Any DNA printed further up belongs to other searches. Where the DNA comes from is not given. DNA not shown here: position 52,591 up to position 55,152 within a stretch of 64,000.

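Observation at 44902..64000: Translationally chained array of eight membrane-anchored PP2C/SpoIIE-type phosphatase paralogs, seven with extracytoplasmic TPR sensor modules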

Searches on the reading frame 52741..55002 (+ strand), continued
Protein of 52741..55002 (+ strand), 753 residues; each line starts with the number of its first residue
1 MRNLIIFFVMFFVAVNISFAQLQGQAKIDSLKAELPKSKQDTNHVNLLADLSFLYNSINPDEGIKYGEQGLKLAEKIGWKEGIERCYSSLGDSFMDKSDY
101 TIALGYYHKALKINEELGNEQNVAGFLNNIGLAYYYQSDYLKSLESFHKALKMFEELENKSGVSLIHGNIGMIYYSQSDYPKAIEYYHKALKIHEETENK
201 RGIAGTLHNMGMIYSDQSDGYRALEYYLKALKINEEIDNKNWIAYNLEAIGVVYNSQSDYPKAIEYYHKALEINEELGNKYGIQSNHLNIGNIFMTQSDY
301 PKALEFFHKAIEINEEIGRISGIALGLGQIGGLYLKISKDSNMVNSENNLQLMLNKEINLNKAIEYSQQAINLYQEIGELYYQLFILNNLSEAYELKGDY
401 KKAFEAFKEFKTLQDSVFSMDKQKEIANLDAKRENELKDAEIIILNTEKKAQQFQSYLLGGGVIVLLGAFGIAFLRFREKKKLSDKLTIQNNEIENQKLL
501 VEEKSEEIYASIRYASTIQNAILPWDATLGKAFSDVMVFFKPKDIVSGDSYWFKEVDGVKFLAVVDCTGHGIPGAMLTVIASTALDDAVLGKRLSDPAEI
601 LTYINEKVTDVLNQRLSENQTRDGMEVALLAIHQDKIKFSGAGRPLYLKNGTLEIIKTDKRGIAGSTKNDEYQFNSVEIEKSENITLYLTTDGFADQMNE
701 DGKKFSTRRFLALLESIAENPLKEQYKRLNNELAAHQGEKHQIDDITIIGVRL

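Call 22: find_encoding_contigs(protein=P0018, flank=10000, max_places=2)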
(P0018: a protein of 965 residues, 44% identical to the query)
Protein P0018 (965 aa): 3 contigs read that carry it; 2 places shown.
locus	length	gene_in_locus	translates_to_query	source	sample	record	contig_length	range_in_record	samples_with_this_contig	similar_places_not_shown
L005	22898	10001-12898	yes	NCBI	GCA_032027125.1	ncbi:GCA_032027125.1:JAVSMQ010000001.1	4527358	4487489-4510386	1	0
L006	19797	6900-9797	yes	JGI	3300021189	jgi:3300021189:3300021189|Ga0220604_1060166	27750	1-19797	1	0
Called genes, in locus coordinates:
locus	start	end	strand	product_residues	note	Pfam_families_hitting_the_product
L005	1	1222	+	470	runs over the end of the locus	PF18962:Por_Secre_tail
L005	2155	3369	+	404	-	-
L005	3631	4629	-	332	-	PF01368:DHH, PF02272:DHHA1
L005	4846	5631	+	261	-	PF03544:TonB_C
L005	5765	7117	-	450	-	PF05572:Peptidase_M43, PF18962:Por_Secre_tail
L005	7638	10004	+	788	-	PF07719:TPR_2 (faint), PF10952:DUF2753 (faint), PF13424:TPR_12, PF17874:TPR_MalT (weak), PF13181:TPR_8 (weak), PF00515:TPR_1 (weak), PF13424:TPR_12, PF07228:SpoIIE, +6 more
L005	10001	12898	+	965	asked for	PF13424:TPR_12, PF13424:TPR_12, PF14938:SNAP, PF13424:TPR_12, PF17874:TPR_MalT, PF00515:TPR_1, PF13424:TPR_12, PF13424:TPR_12, +15 more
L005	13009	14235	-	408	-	-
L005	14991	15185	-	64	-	-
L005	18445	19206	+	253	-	-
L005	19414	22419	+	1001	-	PF01170:UPF0020 (faint), PF02384:N6_Mtase, PF20473:MmeI_Mtase, PF07669:Eco57I, PF12950:TaqI_C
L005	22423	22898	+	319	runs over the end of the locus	-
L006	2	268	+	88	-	?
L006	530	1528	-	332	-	PF01368:DHH, PF02272:DHHA1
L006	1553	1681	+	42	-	-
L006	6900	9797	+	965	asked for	PF13424:TPR_12, PF13424:TPR_12, PF14938:SNAP, PF13424:TPR_12, PF17874:TPR_MalT, PF00515:TPR_1, PF13424:TPR_12, PF13424:TPR_12, +15 more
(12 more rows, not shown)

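Call 23: find_encoding_contigs(protein=P0021, flank=10000, max_places=2)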
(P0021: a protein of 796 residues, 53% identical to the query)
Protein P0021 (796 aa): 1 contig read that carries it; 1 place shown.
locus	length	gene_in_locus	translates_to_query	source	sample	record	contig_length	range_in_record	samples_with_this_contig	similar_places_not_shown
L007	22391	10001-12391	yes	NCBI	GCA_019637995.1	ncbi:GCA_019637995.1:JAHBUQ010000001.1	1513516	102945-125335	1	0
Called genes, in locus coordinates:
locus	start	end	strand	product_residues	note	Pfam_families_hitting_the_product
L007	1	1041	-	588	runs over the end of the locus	PF05524:PEP-utilisers_N, PF00391:PEP-utilizers, PF02896:PEP-utilizers_C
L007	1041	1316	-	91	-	PF00381:PTS-HPr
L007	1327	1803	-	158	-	-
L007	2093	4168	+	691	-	PF08298:AAA_PrkA, PF06798:PrkA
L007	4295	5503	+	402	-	PF04285:DUF444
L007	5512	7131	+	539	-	PF04293:SpoVR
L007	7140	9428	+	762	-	PF08298:AAA_PrkA (weak), PF06798:PrkA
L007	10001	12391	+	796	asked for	PF21033:RMD1-3 (faint), PF25068:ARM_TT21_4th (faint), PF14938:SNAP (faint), PF00515:TPR_1 (faint), PF07719:TPR_2 (faint), PF13424:TPR_12 (weak), PF13424:TPR_12, PF07228:SpoIIE, +3 more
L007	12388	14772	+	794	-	PF13424:TPR_12, PF00515:TPR_1 (weak), PF14938:SNAP, PF13424:TPR_12, PF00515:TPR_1 (weak), PF13374:TPR_10 (weak), PF13424:TPR_12, PF07228:SpoIIE, +14 more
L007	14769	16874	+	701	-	PF00515:TPR_1 (faint), PF13424:TPR_12 (faint), PF07228:SpoIIE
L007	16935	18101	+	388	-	PF09995:MPAB_Lcp_cat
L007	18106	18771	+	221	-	PF25129:Pyr4-TMTC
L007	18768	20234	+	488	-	PF07228:SpoIIE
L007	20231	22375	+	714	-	PF00515:TPR_1, PF13424:TPR_12, PF00515:TPR_1, PF07719:TPR_2 (weak), PF14938:SNAP (weak), PF13424:TPR_12, PF13424:TPR_12, PF07228:SpoIIE, +15 more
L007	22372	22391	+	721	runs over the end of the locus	PF00515:TPR_1 (faint), PF07719:TPR_2 (faint), PF13181:TPR_8 (faint), PF13176:TPR_7 (faint), PF13424:TPR_12, PF14938:SNAP, PF13424:TPR_12 (weak), PF07228:SpoIIE, +3 more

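Call 24: find_encoding_contigs(protein=P0006, flank=10000, max_places=2)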
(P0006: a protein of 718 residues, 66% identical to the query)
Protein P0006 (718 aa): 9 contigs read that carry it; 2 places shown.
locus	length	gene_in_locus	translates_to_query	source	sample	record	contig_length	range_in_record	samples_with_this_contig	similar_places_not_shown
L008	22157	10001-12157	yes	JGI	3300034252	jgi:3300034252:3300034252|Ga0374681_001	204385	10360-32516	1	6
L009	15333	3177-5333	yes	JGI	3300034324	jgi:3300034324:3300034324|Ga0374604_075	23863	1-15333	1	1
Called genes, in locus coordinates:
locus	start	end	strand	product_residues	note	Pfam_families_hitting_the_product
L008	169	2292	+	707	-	PF28559:TPR_SusR (faint), PF07719:TPR_2 (faint), PF00515:TPR_1 (faint), PF13176:TPR_7 (faint), PF13181:TPR_8 (faint), PF13424:TPR_12, PF13424:TPR_12 (weak), PF07228:SpoIIE, +2 more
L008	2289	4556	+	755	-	PF14938:SNAP, PF13424:TPR_12, PF00515:TPR_1 (weak), PF13424:TPR_12, PF00515:TPR_1 (weak), PF13424:TPR_12, PF00515:TPR_1 (weak), PF07228:SpoIIE, +6 more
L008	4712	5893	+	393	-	PF09995:MPAB_Lcp_cat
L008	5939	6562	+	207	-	PF25129:Pyr4-TMTC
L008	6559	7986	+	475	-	PF07228:SpoIIE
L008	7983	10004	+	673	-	PF07719:TPR_2 (faint), PF13181:TPR_8 (faint), PF14938:SNAP (faint), PF00515:TPR_1, PF13424:TPR_12, PF00515:TPR_1 (weak), PF13424:TPR_12, PF07228:SpoIIE, +5 more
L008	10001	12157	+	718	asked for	PF13424:TPR_12, PF00515:TPR_1, PF14938:SNAP, PF00515:TPR_1, PF13424:TPR_12, PF00515:TPR_1 (weak), PF13424:TPR_12 (weak), PF07228:SpoIIE, +14 more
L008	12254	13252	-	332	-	PF12833:HTH_18, PF00165:HTH_AraC, PF06445:GyrI-like, PF14526:Cass2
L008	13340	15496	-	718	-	PF18962:Por_Secre_tail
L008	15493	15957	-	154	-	PF08281:Sigma70_r4_2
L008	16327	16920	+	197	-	PF00160:Pro_isomerase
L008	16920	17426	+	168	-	PF00160:Pro_isomerase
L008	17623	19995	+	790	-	PF20230:DUF6588, PF00691:OmpA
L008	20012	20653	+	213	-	-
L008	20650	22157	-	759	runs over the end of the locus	PF13620:CarboxypepD_reg, PF13715:CarbopepD_reg_2, PF07715:Plug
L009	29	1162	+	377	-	PF07228:SpoIIE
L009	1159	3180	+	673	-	PF07719:TPR_2 (faint), PF13181:TPR_8 (faint), PF14938:SNAP (faint), PF00515:TPR_1, PF13424:TPR_12, PF00515:TPR_1 (weak), PF13424:TPR_12, PF07228:SpoIIE, +5 more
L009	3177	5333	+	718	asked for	PF13424:TPR_12, PF00515:TPR_1, PF14938:SNAP, PF00515:TPR_1, PF13424:TPR_12, PF00515:TPR_1 (weak), PF13424:TPR_12 (weak), PF07228:SpoIIE, +14 more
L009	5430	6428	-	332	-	PF12833:HTH_18, PF00165:HTH_AraC, PF06445:GyrI-like, PF14526:Cass2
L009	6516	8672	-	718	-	PF18962:Por_Secre_tail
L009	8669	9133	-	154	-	PF08281:Sigma70_r4_2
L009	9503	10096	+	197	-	PF00160:Pro_isomerase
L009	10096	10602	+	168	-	PF00160:Pro_isomerase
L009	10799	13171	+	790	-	PF20230:DUF6588, PF00691:OmpA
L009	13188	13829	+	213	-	-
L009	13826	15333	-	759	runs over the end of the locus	PF13620:CarboxypepD_reg, PF13715:CarbopepD_reg_2, PF07715:Plug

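Call 36: find_encoding_contigs(protein=P0068, flank=10000, max_places=1)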
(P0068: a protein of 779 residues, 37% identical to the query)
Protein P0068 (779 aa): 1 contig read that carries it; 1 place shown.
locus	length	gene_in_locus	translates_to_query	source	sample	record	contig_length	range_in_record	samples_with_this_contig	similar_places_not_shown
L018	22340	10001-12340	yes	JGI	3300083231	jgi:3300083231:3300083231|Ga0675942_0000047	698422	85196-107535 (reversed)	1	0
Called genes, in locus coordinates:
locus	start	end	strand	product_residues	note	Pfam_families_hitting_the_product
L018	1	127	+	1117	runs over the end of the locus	PF07495:Y_Y_Y, PF07228:SpoIIE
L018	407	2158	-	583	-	PF09603:Fib_succ_major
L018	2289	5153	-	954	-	PF04313:HSDR_N, PF04851:ResIII, PF00270:DEAD, PF18766:SWI2_SNF2, PF22679:T1R_D3-like, PF12008:EcoR124_C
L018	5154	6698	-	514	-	PF02661:Fic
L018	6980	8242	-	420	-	PF01420:Methylase_S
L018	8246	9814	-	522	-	PF12161:HsdM_N, PF02384:N6_Mtase, PF05175:MTS (weak), PF07669:Eco57I (weak)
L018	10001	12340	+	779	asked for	PF13424:TPR_12, PF00515:TPR_1, PF13424:TPR_12, PF14938:SNAP, PF00515:TPR_1, PF13424:TPR_12, PF00515:TPR_1, PF13424:TPR_12, +18 more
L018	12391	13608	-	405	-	PF17293:Arm-DNA-bind_5, PF13102:Phage_int_SAM_5, PF00589:Phage_integrase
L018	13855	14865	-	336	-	PF17957:Big_7, PF09603:Fib_succ_major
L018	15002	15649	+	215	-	-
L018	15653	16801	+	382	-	PF01699:Na_Ca_ex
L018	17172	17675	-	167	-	PF00258:Flavodoxin_1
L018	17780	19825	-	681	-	PF00676:E1_dh, PF02779:Transket_pyr, PF02780:Transketolase_C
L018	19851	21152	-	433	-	PF00364:Biotin_lipoyl, PF25917:BSH_RND (faint), PF25997:BSH_YhbJ (weak), PF02817:E3_binding, PF00198:2-oxoacid_dh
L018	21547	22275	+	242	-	-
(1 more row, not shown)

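Call 37: find_encoding_contigs(protein=P0088, flank=10000, max_places=1)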
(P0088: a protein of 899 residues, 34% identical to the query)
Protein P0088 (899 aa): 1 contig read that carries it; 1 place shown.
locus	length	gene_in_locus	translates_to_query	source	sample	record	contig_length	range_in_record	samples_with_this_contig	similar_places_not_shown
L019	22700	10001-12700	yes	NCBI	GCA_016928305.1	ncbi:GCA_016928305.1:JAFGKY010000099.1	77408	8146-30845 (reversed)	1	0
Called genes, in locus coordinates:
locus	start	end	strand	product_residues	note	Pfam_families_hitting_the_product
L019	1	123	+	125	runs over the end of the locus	PF04304:DUF454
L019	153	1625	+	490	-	PF00199:Catalase, PF06628:Catalase-rel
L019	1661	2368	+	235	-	PF00578:AhpC-TSA, PF08534:Redoxin, PF10417:1-cysPrx_C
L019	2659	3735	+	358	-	PF12833:HTH_18, PF00165:HTH_AraC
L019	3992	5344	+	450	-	-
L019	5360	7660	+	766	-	PF03176:MMPL, PF00873:ACR_tran (faint), PF03176:MMPL, PF02355:SecD_SecF_C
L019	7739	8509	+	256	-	PF07044:DUF1329 (weak), PF17131:TP_0789-like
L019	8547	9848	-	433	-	PF13347:MFS_2 (weak), PF05977:MFS_3, PF07690:MFS_1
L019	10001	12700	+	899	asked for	PF13424:TPR_12, PF13424:TPR_12, PF13424:TPR_12, PF00515:TPR_1, PF00515:TPR_1, PF13181:TPR_8, PF13424:TPR_12, PF14938:SNAP, +25 more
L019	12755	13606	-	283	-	PF13852:DUF4197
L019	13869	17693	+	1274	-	PF08450:SGL (faint), PF07494:Reg_prop (faint), PF23748:Beta-prop_LRRK2 (faint), PF07495:Y_Y_Y, PF00512:HisKA, PF02518:HATPase_c, PF00072:Response_reg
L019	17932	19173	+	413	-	-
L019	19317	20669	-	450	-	PF14322:SusD-like_3, PF07980:SusD_RagB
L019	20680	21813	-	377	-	PF00656:Peptidase_C14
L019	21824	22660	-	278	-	-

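Call 38: find_encoding_contigs(protein=P0093, flank=10000, max_places=1)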
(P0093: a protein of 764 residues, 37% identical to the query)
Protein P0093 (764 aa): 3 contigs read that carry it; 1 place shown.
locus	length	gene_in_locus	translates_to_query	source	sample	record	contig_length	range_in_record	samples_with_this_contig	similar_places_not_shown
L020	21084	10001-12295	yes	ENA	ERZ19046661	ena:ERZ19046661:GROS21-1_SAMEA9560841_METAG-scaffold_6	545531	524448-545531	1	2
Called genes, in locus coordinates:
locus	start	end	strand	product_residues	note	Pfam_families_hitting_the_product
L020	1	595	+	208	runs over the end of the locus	PF01300:Sua5_yciO_yrdC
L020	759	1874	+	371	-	-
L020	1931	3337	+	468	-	PF03062:MBOAT, PF13813:MBOAT_2 (weak)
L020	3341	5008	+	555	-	PF16822:ALGX, PF06229:FRG1 (faint), PF25490:DUF7910 (weak), PF06268:Fascin (weak)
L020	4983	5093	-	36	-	-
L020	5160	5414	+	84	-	PF12840:HTH_20, PF01022:HTH_5, PF12802:MarR_2 (weak), PF13412:HTH_24 (weak), PF01978:TrmB (weak)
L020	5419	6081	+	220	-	PF07853:DUF1648, PF13630:SdpI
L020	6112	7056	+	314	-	PF20434:BD-FAE (weak), PF00561:Abhydrolase_1 (weak), PF20408:Abhydrolase_11 (faint), PF12146:Hydrolase_4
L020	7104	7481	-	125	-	-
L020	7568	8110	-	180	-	-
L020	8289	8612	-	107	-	PF13564:DoxX_2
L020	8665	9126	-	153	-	PF08327:AHSA1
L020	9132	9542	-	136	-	PF00903:Glyoxalase (weak), PF06983:3-dmu-9_3-mt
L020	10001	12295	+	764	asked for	PF13428:TPR_14 (faint), PF13424:TPR_12, PF14938:SNAP (weak), PF17874:TPR_MalT (weak), PF13424:TPR_12, PF14938:SNAP (weak), PF13424:TPR_12, PF07228:SpoIIE, +7 more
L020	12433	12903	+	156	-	PF00383:dCMP_cyt_deam_1, PF14437:MafB19-deam, PF14439:Bd3614-deam (weak)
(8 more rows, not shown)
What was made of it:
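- Most TPR-PP2C homologs examined are orphans with unrelated neighbours (calls 36-38).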

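Call 46: search_protein_families(library=ncbifam, proteins=[window:52741-55002:+], max_evalue=0.001)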
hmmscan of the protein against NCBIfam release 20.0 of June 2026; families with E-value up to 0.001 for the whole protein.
window:52741-55002:+ (753 aa): 17 families
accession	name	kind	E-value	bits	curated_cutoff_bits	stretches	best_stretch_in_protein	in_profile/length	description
NF038263.1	prot_phos_SiaA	equivalog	3.1e-57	194.5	700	1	481-752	384-656/658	biofilm regulation protein phosphatase SiaA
NF053520.1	HK_Porph_FimS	equivalog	3.3e-40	138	600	3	198-487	118-387/618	sensor histidine kinase FimS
NF041717.1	HaaA_phane_TPR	equivalog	4.7e-27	94.5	1125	1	98-334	566-802/882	cyclophane-containing RiPP biosynthesis TPR protein HaaT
NF002725.1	PRK02603.1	equivalog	4e-25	88.8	143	5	170-254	41-116/173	photosystem I assembly protein Ycf3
NF053779.1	BT3442_fam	equivalog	3.4e-18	65.7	940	3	129-275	107-253/563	BT3442 family protein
NF052312.1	T9SS_PorW_SprE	equivalog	3.8e-12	45.7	250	2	218-313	267-357/716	type IX secretion system periplasmic lipoprotein PorW/SprE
NF040959.1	MamA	equivalog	8.7e-11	41.6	200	2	170-315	77-204/204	magnetosome protein MamA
NF053617.1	SARPRegAfsRStmc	equivalog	6.2e-10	37.7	1430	1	100-319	752-971/986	SARP-family global regulator AfsR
TIGR02917.1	PEP_TPR_lipo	equivalog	9.7e-10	37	312.2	1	90-276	709-869/899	XrtA/PEP-CTERM system TPR-repeat protein PrsT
NF047507.1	TPR_BatC_Lepto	exception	1.5e-09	37.7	175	1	131-237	31-129/214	TPR repeat-containing protein BatC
TIGR02521.1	type_IV_pilW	equivalog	3.2e-08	33.4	154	1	84-197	65-168/234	type IV pilus biogenesis/stability protein PilW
NF053720.1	NsdA_fam_reg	subfamily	4e-07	29.9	75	0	210-272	207-269/432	NsdA family TPR-like regulatory protein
NF008753.0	PRK11788.1-1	equivalog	5.4e-06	25.8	395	0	229-323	125-219/389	lipopolysaccharide assembly protein LapB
NF033161.1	lipo_LipL41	equivalog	7.1e-06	25.2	400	1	145-199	281-337/358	lipoprotein LipL41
NF047558.1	TPR_END_plus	domain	8.9e-06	25.6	32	0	289-316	4-31/56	TPR end-of-group domain-containing protein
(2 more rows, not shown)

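Call 47: search_protein_families(library=padloc, proteins=[window:52741-55002:+], max_evalue=0.001)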
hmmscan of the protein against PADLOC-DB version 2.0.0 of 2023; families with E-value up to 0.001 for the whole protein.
window:52741-55002:+ (753 aa): 2 families
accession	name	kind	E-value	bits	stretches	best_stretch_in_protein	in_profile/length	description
PDLC01169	TPR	-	8.1e-25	85.6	4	245-362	110-226/252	TPR repeats containing protein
PDLC05012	PDC-S39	-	6.5e-05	19.8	0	216-408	191-390/615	-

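Call 57: find_encoding_contigs(protein=P0044, flank=10000, max_places=1)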
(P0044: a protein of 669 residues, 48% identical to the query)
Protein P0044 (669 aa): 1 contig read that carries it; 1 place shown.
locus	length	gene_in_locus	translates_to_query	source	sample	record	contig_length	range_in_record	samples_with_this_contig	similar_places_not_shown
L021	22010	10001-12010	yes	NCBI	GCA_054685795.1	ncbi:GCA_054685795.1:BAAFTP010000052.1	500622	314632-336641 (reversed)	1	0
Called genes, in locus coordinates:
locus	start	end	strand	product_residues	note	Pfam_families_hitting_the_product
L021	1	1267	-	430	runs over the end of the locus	PF00919:UPF0004, PF04055:Radical_SAM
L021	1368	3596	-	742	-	PF09371:Tex_N, PF22706:Tex_central_region, PF16921:Tex_YqgF, PF14639:YqgF, PF14635:HHH_7, PF12836:HHH_3, PF17674:HHH_9, PF00575:S1, +1 more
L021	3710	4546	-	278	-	PF00288:GHMP_kinases_N, PF08544:GHMP_kinases_C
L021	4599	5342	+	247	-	-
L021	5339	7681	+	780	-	PF00246:Peptidase_M14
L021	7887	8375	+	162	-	PF19788:DUF6272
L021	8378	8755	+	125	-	PF09345:SiaC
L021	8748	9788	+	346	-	PF07228:SpoIIE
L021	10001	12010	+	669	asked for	PF00515:TPR_1 (faint), PF07719:TPR_2 (faint), PF13181:TPR_8 (faint), PF13374:TPR_10 (faint), PF17874:TPR_MalT (faint), PF13176:TPR_7 (faint), PF13424:TPR_12, PF07228:SpoIIE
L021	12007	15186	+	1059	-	PF07719:TPR_2 (faint), PF13374:TPR_10 (faint), PF17874:TPR_MalT (faint), PF13424:TPR_12, PF07228:SpoIIE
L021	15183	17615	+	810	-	PF13181:TPR_8 (faint), PF00515:TPR_1 (faint), PF07719:TPR_2 (faint), PF13374:TPR_10 (faint), PF13424:TPR_12, PF07228:SpoIIE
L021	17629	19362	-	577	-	PF00364:Biotin_lipoyl, PF25917:BSH_RND (faint), PF25919:BSH_CusB (faint), PF25984:BSH_YknX (faint), PF25997:BSH_YhbJ, PF00364:Biotin_lipoyl, PF02817:E3_binding, PF00198:2-oxoacid_dh, +1 more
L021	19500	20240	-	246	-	-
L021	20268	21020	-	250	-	-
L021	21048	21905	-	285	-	PF02511:Thy1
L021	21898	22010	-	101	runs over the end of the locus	-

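Call 61: search_protein_families(library=ncbifam, proteins=[L021:7887-8372:+, L021:8378-8752:+, L021:8748-9785:+], max_evalue=0.01)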
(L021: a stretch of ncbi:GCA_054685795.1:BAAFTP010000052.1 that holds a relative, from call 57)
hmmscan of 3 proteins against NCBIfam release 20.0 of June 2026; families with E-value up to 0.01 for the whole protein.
L021:7887-8372:+ (162 aa): 4 families
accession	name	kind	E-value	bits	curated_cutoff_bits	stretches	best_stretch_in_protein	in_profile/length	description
NF038262.1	SiaB_fam_kinase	subfamily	3e-50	170.2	85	1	1-158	14-177/177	SiaB family protein kinase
NF038264.1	kinase_SiaB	equivalog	2.8e-31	108.7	225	1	1-158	15-176/176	biofilm regulation protein kinase SiaB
NF047703.1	slr1658_superfam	superfamily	2.5e-08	33.6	100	1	32-150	65-175/185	slr1658 superfamily regulator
NF052618.1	slr1658_cyano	equivalog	3.6e-08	33.2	200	1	28-154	64-183/191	slr1658 family protein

L021:8378-8752:+ (125 aa): 1 family
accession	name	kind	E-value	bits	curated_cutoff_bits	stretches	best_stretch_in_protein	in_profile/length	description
NF038265.1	phos_prot_SiaC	equivalog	6.6e-30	103.6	150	1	2-118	1-118/122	biofilm regulation phosphoprotein SiaC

L021:8748-9785:+ (346 aa): 3 families
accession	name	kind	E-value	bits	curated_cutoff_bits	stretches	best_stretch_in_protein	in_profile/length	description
NF045505.1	RR_RssB_Pseudo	equivalog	1.1e-14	54.3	700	1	72-296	119-348/394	two-component system response regulator RssB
NF038263.1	prot_phos_SiaA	equivalog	3e-08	32.7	700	1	73-285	381-596/658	biofilm regulation protein phosphatase SiaA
TIGR02865.1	spore_II_E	equivalog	0.00026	19.2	490.8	1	186-292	609-713/764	stage II sporulation protein E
